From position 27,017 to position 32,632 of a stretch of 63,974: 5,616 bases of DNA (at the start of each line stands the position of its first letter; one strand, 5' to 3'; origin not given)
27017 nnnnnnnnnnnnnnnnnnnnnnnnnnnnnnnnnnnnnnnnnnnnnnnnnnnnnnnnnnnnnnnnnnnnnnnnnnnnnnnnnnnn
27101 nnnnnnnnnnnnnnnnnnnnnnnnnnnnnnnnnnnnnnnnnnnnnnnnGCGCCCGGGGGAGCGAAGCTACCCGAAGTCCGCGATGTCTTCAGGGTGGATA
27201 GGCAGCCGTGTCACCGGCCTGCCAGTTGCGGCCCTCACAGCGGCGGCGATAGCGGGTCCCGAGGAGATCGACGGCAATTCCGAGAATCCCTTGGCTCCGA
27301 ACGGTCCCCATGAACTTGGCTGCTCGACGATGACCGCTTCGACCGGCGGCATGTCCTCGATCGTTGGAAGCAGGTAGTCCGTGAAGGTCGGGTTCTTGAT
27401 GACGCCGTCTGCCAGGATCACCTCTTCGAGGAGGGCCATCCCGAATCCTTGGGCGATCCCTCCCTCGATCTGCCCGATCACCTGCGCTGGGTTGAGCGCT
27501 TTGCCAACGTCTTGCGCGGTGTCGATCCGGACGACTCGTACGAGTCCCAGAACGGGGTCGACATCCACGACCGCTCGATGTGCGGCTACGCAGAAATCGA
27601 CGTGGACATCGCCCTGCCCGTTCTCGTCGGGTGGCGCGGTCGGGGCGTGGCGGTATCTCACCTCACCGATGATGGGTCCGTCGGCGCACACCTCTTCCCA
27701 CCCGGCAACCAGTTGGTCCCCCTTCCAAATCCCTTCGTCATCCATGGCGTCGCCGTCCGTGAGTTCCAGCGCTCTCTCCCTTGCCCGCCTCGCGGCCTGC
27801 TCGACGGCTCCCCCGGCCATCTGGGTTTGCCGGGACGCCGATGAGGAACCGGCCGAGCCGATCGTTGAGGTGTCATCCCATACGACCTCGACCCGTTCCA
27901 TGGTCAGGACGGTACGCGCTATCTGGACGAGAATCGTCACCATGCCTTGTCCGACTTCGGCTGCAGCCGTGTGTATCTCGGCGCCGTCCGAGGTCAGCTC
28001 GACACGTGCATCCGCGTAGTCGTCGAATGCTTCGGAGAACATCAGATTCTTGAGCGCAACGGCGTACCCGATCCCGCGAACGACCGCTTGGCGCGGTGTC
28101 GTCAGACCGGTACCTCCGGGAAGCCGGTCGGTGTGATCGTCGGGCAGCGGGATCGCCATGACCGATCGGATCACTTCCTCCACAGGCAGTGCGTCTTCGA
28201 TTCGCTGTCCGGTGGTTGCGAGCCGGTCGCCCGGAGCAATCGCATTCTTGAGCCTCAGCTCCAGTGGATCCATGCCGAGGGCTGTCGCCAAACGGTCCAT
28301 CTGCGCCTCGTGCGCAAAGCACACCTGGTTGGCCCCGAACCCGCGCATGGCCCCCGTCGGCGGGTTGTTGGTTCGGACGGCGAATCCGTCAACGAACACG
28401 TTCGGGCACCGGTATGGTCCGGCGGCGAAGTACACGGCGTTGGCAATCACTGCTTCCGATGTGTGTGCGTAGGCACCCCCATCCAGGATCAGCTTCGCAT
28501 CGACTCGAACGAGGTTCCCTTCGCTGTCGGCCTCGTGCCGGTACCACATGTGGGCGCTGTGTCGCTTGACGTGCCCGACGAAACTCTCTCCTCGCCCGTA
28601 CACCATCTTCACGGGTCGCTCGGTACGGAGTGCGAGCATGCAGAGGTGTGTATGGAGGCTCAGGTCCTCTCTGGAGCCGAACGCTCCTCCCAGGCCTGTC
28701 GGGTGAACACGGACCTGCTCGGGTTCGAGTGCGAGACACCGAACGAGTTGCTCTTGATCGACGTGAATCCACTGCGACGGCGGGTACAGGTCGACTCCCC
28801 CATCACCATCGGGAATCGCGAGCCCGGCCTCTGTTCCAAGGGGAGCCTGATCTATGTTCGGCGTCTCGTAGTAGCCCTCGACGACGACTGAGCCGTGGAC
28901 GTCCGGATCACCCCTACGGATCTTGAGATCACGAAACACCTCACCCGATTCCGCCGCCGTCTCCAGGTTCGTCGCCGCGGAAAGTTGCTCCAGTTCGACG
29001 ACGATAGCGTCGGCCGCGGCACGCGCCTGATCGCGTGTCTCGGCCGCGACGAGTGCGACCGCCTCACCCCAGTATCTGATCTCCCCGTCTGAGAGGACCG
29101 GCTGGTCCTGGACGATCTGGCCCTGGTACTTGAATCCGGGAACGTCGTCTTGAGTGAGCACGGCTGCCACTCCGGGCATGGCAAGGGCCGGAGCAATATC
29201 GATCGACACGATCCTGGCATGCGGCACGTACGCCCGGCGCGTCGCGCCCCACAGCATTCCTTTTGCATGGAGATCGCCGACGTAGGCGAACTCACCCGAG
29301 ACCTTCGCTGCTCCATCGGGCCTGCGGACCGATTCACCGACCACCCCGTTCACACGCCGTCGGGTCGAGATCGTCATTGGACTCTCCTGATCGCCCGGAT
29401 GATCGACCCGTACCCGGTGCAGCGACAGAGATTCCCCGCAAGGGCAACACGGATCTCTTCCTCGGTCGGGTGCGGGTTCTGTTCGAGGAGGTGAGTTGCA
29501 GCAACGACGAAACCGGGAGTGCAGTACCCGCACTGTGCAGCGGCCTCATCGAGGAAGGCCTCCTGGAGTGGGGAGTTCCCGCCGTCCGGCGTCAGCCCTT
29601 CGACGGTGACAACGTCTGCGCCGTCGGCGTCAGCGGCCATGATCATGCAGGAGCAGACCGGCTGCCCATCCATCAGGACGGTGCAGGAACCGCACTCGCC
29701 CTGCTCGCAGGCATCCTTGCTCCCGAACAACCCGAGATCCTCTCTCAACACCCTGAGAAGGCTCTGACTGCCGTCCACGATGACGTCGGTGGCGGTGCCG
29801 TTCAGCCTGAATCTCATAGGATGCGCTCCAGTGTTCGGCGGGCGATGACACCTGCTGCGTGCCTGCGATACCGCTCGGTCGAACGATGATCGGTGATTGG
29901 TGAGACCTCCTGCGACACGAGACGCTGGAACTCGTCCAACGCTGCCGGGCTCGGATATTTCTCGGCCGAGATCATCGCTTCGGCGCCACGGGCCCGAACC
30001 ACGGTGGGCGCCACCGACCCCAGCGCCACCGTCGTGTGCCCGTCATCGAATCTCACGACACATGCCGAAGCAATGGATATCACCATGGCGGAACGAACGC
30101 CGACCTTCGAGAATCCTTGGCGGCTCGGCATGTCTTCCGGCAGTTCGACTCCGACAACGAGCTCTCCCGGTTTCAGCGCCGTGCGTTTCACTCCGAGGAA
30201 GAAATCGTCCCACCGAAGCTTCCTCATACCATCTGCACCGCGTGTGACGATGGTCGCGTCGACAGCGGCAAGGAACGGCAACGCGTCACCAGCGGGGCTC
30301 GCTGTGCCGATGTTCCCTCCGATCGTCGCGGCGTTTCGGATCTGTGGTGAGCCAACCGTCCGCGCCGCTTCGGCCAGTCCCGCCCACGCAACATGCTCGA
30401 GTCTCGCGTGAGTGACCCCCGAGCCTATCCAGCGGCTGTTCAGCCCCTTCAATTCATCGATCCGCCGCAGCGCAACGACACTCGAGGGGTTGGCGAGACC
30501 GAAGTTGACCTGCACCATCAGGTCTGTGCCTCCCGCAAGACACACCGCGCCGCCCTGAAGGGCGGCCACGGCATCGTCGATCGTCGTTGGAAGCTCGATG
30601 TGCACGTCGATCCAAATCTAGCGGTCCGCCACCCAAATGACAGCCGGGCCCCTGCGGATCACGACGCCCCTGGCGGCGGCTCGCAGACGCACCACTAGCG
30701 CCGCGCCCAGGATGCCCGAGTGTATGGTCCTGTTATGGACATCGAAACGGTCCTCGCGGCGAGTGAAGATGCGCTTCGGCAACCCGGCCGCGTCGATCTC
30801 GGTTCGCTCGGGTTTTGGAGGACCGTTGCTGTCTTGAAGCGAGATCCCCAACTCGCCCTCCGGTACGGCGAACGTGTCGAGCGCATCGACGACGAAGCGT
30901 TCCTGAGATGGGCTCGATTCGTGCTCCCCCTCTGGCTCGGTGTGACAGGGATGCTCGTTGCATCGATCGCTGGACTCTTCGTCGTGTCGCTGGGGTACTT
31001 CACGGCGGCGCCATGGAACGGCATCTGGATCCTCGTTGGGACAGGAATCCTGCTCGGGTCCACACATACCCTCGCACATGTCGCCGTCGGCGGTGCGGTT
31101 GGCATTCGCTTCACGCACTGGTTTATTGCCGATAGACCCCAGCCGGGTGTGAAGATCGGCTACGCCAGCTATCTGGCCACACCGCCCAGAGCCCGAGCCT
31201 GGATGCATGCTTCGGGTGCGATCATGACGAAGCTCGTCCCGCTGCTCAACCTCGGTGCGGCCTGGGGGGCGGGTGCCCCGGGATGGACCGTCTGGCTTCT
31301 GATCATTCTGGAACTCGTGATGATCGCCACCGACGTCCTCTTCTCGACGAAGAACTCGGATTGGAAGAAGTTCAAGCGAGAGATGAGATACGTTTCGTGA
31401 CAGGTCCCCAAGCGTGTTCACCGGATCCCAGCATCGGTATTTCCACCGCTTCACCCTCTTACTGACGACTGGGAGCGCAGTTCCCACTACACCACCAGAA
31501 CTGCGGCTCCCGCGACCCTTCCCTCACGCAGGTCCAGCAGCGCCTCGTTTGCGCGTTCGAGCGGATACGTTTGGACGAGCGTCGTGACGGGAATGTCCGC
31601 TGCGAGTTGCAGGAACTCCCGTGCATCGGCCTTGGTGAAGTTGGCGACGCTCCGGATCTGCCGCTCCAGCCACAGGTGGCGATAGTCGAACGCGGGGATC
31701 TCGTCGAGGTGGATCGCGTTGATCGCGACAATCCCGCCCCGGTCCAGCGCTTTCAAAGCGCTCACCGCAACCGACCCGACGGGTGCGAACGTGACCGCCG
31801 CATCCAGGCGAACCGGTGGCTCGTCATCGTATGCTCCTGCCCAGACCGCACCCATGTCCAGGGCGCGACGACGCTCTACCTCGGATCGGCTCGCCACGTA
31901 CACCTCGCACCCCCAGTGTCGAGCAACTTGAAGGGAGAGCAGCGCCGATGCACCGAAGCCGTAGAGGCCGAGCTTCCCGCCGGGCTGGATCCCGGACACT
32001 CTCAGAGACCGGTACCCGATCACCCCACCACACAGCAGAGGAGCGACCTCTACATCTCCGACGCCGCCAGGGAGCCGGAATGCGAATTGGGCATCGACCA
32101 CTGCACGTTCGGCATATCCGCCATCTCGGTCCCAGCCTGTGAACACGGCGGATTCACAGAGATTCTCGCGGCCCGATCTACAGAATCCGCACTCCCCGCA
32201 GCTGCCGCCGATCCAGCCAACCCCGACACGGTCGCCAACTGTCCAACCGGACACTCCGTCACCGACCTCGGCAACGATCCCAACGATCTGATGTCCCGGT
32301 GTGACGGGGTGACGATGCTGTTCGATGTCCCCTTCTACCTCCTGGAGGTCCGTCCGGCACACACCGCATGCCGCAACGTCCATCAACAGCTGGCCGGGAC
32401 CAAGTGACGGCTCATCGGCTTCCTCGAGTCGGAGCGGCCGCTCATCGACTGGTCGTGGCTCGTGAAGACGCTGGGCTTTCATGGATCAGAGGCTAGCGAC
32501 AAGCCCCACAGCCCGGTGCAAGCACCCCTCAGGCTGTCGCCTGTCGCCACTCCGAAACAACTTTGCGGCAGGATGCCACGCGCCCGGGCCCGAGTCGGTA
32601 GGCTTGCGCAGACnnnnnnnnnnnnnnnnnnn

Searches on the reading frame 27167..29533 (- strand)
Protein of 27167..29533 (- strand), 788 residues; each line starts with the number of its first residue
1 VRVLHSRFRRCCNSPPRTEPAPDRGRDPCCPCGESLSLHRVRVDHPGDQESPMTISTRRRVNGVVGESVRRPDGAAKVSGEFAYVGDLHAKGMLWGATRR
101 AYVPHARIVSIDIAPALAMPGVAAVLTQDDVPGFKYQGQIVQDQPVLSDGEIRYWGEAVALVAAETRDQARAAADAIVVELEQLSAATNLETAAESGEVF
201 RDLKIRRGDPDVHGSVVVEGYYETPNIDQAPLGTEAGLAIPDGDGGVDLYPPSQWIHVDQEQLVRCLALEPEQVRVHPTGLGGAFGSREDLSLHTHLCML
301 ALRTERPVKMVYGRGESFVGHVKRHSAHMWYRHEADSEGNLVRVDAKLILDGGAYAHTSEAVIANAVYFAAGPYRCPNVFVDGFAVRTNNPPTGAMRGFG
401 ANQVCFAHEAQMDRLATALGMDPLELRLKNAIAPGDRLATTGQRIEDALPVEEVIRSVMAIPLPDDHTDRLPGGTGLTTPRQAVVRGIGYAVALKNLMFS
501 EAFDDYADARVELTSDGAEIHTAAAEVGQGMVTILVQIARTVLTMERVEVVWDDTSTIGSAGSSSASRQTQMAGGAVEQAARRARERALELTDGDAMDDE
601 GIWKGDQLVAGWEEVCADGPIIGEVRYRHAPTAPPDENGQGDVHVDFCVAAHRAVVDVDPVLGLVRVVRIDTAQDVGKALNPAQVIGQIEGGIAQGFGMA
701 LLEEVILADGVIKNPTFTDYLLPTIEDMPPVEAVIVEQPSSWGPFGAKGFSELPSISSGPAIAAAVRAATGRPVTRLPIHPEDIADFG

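Call 17: search_protein_families(library=ncbifam, proteins=[window:27167-29533:-], max_evalue=0.00001)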
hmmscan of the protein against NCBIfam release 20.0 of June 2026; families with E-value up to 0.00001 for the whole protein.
window:27167-29533:- (788 aa): 13 families
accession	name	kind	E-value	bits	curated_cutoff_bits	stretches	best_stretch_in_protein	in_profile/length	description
TIGR03196.1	pucD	equivalog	1.7e-223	744.2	783.65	1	65-784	3-754/763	xanthine dehydrogenase subunit D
TIGR03311.1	Se_dep_XDH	equivalog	4.8e-131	438.4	830.45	1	58-779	155-841/848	selenium-dependent xanthine dehydrogenase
TIGR03194.1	4hydrxCoA_A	equivalog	1.1e-107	361.4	994.55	1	72-785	4-743/746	4-hydroxybenzoyl-CoA reductase subunit alpha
NF045668.1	pterin_aldehy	equivalog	6.9e-101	338.8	1100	1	62-784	172-900/905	molybdopterin-dependent aldehyde oxidoreductase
NF043082.1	XdhA_XDHase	equivalog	1.6e-100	337.4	780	1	65-784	1-748/758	xanthine dehydrogenase subunit XdhA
NF007426.0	PRK09970.1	equivalog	8e-93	311.9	916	1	64-784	5-751/761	xanthine dehydrogenase molybdenum-binding subunit XdhA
TIGR02965.1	xanthine_xdhB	equivalog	2.3e-84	284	849.5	2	67-591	3-535/758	xanthine dehydrogenase molybdopterin binding subunit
NF041018.1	glyceraldDH_alpha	equivalog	5.9e-84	282.9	790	2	65-433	3-393/741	glyceraldehyde dehydrogenase subunit alpha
NF040766.1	CODH_aero_grp5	exception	5.7e-67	226.5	950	3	266-597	228-561/785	aerobic carbon-monoxide dehydrogenase large subunit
NF041671.1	peri_hyde_PaoC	equivalog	7.9e-60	203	1180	1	63-780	16-723/735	aldehyde oxidoreductase molybdenum-binding subunit PaoC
TIGR03313.1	Se_sel_red_Mo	hypoth_equivalog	1.1e-54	185.5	1101.9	2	215-784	372-945/951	molybdopterin-dependent oxidoreductase Mo/Fe-S-binding subunit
TIGR02416.1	CO_dehy_Mo_lg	equivalog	3e-50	171.2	991.15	2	215-769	172-749/770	aerobic carbon-monoxide dehydrogenase large subunit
TIGR02969.1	mam_aldehyde_ox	subfamily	4.2e-46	157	1912.3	1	55-752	566-1262/1330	aldehyde oxidase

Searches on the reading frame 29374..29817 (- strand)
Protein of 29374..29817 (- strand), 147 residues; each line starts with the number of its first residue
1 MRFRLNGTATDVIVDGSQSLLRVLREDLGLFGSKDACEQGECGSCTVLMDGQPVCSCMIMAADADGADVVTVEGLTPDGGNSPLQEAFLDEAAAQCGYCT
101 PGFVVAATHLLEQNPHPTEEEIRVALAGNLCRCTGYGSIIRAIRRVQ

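Call 17: search_protein_families(library=ncbifam, proteins=[window:29374-29817:-], max_evalue=0.00001)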
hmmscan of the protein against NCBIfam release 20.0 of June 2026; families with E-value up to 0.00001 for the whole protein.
window:29374-29817:- (147 aa): 11 families
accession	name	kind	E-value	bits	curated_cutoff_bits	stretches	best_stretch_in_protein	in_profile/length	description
NF041020.1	glyceraldDH_gamma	equivalog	2.1e-54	183.5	290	1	2-145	14-157/164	glyceraldehyde dehydrogenase subunit gamma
NF043084.2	XdhC_XDHase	equivalog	1.3e-52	177.3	217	1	2-146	4-149/151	xanthine dehydrogenase subunit XdhC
TIGR03198.1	pucE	equivalog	4.5e-52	175.5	254.3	1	2-146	5-148/151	xanthine dehydrogenase subunit E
TIGR03193.1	4hydroxCoAred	equivalog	5.1e-48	162.7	257.8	1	2-144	3-145/148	4-hydroxybenzoyl-CoA reductase subunit gamma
NF045668.1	pterin_aldehy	equivalog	5.9e-45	153.7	1100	1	3-143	5-148/905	molybdopterin-dependent aldehyde oxidoreductase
TIGR03311.1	Se_dep_XDH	equivalog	9.6e-42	143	830.45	1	4-144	4-141/848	selenium-dependent xanthine dehydrogenase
NF007387.0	PRK09908.1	equivalog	4.6e-41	139.9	212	1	4-145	12-154/159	xanthine dehydrogenase iron sulfur-binding subunit XdhC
TIGR02963.1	xanthine_xdhA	equivalog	1.3e-37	129.6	467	1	3-145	3-156/468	xanthine dehydrogenase small subunit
NF008514.0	PRK11433.1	equivalog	9.9e-36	123.3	322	1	3-146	55-213/218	aldehyde dehydrogenase iron-sulfur subunit PaoA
TIGR02969.1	mam_aldehyde_ox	subfamily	2.5e-24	84.9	1912.3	1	11-144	14-158/1330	aldehyde oxidase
TIGR03313.1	Se_sel_red_Mo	hypoth_equivalog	3e-14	51.7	1101.9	1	3-143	1-141/951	molybdopterin-dependent oxidoreductase Mo/Fe-S-binding subunit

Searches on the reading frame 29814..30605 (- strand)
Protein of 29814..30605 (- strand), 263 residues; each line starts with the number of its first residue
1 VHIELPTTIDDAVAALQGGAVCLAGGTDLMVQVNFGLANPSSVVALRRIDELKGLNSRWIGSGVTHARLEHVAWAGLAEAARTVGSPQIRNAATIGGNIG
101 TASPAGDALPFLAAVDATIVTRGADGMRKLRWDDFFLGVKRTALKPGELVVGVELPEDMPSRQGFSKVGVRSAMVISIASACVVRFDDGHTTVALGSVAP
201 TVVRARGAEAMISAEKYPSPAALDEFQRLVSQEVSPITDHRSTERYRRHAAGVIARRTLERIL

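Call 17: search_protein_families(library=ncbifam, proteins=[window:29814-30605:-], max_evalue=0.00001)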
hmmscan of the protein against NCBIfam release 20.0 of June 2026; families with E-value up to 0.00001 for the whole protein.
window:29814-30605:- (263 aa): 8 families
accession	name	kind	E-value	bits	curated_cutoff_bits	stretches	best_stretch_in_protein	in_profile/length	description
NF043083.1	XdhB_XDHase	equivalog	9.5e-42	143.1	310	1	3-261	7-282/289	xanthine dehydrogenase subunit XdhB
NF041019.1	glyceraldDH_beta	equivalog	5.8e-41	140.6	350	1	6-261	11-279/280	glyceraldehyde dehydrogenase subunit beta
TIGR02963.1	xanthine_xdhA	equivalog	2.7e-39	135.1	467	1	5-256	197-462/468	xanthine dehydrogenase small subunit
NF007427.0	PRK09971.1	equivalog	3.3e-35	121.7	287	1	5-261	9-282/292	xanthine dehydrogenase FAD-binding subunit XdhB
TIGR03195.1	4hydrxCoA_B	equivalog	6.7e-28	97.7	404.55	2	4-99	8-114/321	4-hydroxybenzoyl-CoA reductase subunit beta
TIGR03199.1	pucC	equivalog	8.7e-21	74.4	306.05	1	6-251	1-258/264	xanthine dehydrogenase subunit C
TIGR03312.1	Se_sel_red_FAD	hypoth_equivalog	6e-13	48.6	241.5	1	60-255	65-243/257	molybdopterin-dependent oxidoreductase FAD-binding subunit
TIGR02969.1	mam_aldehyde_ox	subfamily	8.5e-08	30.1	1912.3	1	77-235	333-498/1330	aldehyde oxidase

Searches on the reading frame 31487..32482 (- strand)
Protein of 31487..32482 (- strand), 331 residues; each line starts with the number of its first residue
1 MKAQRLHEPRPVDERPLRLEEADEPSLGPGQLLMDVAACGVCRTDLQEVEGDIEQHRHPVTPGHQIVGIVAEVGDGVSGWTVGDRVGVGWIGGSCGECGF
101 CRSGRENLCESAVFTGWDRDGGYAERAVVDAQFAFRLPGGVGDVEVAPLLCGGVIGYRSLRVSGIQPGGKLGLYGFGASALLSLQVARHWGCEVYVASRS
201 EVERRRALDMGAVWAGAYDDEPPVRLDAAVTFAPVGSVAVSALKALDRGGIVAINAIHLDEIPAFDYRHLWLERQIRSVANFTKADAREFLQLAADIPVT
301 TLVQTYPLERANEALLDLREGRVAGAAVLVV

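Call 17: search_protein_families(library=ncbifam, proteins=[window:31487-32482:-], max_evalue=0.00001)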
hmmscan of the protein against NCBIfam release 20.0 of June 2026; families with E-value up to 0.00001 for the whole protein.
window:31487-32482:- (331 aa): 18 families
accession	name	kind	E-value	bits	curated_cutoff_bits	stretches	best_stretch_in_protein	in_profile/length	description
TIGR02822.1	adh_fam_2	subfamily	2.5e-116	388.3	283.5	1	5-330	3-329/329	zinc-binding alcohol dehydrogenase family protein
NF047908.1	AldhRedAhr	equivalog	2.6e-53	181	470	1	15-325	14-329/335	NADPH-dependent aldehyde reductase Ahr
NF006940.0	PRK09422.1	equivalog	2.4e-46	158.3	344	1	18-329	13-333/338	alcohol dehydrogenase AdhP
NF010344.0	PRK13771.1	subfamily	1.1e-33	116.7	349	1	14-328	10-330/334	putative alcohol dehydrogenase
NF041172.1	AcrlCoa_red_Thmprot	equivalog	5.5e-29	101.1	500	1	17-326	13-329/334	acryloyl-CoA reductase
TIGR00692.1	tdh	equivalog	1.1e-25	90.4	458.35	1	18-231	12-226/340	L-threonine 3-dehydrogenase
NF041097.1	keto_inos_dh_IolM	equivalog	1.3e-23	83.3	450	1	17-212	40-252/389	scyllo-inosose 3-dehydrogenase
NF007489.0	PRK10083.1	equivalog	1.9e-22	79.7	376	1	17-212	12-207/339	Zn-dependent oxidoreductase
NF003808.0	PRK05396.1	equivalog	1.1e-21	77.2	380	1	15-212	11-209/341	L-threonine 3-dehydrogenase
TIGR03989.1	Rxyl_3153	subfamily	1.4e-20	73.9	440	1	22-112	21-108/370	NDMA-dependent alcohol dehydrogenase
TIGR02824.1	quinone_pig3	subfamily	1.1e-18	67.4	296.8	1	12-97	10-96/325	putative NAD(P)H quinone oxidoreductase, PIG3 family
TIGR03201.1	dearomat_had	equivalog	1.7e-18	66.8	338.65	1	15-133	9-126/349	6-hydroxycyclohex-1-ene-1-carbonyl-CoA dehydrogenase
TIGR02818.1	adh_III_F_hyde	equivalog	4.5e-18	65.4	543.95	1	14-111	11-107/368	S-(hydroxymethyl)glutathione dehydrogenase/class III alcohol dehydrogenase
TIGR03451.1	mycoS_dep_FDH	equivalog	7.3e-17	61.2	512.9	1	15-110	12-105/358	S-(hydroxymethyl)mycothiol dehydrogenase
TIGR03366.1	HpnZ_proposed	hypoth_equivalog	1.3e-16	60.7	328.1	1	25-254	1-251/315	putative phosphonate catabolism associated alcohol dehydrogenase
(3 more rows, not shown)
